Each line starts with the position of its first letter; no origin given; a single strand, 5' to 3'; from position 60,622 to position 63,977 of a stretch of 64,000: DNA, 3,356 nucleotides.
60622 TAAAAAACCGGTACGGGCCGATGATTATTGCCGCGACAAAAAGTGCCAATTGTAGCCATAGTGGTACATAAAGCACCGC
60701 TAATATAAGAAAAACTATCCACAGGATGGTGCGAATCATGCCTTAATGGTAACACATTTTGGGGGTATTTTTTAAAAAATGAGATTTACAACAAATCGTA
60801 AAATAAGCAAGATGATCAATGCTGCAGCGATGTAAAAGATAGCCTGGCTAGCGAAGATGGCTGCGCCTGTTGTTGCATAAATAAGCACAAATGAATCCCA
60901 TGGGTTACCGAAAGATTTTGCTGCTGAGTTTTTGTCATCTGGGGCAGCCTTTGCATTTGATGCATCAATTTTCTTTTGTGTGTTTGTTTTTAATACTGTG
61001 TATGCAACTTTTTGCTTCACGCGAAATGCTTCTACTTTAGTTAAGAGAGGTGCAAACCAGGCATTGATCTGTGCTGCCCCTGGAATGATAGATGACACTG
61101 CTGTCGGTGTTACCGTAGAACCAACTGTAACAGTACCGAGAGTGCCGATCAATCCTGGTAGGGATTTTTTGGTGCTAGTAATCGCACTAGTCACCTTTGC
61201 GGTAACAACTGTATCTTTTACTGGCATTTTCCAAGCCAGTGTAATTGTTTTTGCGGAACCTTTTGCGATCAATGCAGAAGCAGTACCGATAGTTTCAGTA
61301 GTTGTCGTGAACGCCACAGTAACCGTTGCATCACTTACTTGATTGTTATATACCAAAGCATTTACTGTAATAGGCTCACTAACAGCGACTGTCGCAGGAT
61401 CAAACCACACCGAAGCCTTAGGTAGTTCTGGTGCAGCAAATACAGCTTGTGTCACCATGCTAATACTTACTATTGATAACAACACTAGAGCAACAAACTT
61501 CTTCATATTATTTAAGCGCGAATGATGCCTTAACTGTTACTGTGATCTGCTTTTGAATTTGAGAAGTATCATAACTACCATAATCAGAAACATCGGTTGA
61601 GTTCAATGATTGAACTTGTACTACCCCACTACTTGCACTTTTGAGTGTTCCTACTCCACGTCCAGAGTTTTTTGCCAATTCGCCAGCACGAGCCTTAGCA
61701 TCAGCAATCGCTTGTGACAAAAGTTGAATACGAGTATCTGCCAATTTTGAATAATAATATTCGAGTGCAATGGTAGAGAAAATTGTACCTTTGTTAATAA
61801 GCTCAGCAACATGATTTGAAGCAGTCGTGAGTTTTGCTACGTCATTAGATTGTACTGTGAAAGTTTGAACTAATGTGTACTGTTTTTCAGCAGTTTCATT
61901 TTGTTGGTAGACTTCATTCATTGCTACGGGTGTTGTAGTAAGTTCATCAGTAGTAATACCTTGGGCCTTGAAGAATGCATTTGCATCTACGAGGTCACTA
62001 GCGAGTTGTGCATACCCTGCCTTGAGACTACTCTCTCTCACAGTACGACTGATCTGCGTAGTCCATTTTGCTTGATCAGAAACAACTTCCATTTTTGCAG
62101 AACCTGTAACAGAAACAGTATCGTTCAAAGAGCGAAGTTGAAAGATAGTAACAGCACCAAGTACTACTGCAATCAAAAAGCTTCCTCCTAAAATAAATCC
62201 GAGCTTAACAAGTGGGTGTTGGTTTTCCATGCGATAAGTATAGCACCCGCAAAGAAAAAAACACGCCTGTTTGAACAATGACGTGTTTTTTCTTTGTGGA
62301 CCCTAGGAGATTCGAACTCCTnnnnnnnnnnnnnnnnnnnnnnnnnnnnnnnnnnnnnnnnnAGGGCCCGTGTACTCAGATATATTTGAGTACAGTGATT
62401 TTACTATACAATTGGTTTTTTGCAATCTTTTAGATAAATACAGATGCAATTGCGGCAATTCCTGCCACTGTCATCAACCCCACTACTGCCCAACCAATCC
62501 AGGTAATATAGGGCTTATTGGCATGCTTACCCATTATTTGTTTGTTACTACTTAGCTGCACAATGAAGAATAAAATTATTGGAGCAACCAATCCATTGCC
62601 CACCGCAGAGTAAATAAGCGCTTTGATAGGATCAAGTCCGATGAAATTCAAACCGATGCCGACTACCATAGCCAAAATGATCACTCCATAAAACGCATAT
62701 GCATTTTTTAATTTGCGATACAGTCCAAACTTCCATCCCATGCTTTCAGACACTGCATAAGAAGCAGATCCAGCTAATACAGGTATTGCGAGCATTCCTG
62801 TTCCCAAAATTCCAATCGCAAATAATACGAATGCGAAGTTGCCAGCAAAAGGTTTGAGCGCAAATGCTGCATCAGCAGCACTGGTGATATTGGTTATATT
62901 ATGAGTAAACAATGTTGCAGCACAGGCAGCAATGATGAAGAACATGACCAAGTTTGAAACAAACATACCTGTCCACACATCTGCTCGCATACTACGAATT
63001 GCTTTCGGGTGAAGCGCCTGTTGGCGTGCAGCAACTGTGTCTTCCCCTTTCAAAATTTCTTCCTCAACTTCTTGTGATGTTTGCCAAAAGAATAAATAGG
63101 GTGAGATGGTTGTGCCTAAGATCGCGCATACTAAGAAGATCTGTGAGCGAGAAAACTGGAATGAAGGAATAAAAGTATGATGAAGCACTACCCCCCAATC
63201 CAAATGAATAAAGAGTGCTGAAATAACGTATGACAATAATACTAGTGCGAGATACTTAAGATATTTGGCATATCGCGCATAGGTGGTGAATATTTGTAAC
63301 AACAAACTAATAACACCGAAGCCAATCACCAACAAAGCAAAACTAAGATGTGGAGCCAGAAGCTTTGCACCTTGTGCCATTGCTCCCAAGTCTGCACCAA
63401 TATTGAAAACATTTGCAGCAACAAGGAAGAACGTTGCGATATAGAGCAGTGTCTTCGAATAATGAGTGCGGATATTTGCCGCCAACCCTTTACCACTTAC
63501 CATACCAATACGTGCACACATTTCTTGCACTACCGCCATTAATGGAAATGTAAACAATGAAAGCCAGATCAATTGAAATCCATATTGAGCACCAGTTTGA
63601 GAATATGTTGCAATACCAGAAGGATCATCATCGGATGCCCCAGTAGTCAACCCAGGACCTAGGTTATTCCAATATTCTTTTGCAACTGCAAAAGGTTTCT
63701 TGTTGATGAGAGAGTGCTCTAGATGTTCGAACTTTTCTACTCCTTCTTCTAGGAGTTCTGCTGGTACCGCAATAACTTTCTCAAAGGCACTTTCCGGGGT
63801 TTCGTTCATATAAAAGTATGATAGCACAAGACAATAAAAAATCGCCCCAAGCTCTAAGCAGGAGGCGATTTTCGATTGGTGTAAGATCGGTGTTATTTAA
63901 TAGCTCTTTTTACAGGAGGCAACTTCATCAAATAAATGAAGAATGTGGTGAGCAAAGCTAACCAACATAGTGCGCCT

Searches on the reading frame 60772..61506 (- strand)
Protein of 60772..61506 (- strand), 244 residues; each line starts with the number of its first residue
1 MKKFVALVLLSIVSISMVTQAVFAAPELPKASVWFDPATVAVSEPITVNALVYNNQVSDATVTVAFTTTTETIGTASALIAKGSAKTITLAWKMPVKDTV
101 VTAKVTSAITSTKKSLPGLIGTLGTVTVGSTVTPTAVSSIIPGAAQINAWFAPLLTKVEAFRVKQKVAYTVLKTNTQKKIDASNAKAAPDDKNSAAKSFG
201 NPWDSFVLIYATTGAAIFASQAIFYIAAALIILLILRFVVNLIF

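Call 99: find_encoding_contigs(protein=window:60772-61506:-, flank=10000, max_places=1)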
Protein window:60772-61506:- (244 aa): 2 contigs read that carry it; 1 place shown.
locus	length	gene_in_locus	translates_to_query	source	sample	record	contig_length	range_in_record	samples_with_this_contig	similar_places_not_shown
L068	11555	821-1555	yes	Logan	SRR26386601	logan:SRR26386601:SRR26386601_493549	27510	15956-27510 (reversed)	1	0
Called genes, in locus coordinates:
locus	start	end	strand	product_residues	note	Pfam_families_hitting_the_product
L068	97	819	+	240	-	PF04402:SIMPL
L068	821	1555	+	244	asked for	-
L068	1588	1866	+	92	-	-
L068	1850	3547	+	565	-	PF03717:PBP_dimer, PF00905:Transpeptidase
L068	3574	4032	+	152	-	PF03449:GreA_GreB_N, PF01272:GreA_GreB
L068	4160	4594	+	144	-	PF02381:MraZ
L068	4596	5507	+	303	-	PF01795:Methyltransf_5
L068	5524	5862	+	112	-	-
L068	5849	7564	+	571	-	PF03717:PBP_dimer (weak), PF00905:Transpeptidase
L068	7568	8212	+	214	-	PF06790:UPF0259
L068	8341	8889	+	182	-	-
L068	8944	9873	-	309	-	PF03734:YkuD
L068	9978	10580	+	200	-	-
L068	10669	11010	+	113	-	PF08712:Nfu_N (weak)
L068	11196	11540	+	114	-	-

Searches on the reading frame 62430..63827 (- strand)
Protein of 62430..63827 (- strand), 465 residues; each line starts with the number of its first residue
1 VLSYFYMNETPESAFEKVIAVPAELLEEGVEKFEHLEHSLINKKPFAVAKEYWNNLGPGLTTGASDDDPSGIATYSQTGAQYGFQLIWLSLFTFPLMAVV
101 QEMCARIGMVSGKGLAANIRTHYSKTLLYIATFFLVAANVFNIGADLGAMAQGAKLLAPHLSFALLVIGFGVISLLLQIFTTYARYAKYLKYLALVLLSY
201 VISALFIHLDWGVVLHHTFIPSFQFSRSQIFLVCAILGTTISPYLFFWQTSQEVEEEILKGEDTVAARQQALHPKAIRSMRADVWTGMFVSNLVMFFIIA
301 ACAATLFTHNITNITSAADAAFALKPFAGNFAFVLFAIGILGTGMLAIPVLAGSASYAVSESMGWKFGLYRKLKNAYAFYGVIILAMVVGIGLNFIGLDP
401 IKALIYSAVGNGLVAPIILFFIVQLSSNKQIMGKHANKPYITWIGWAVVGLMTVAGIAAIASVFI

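Call 97: find_encoding_contigs(protein=window:62430-63827:-, flank=10000, max_places=1)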
Protein window:62430-63827:- (465 aa): no gene with exactly this product is on record in the collection.
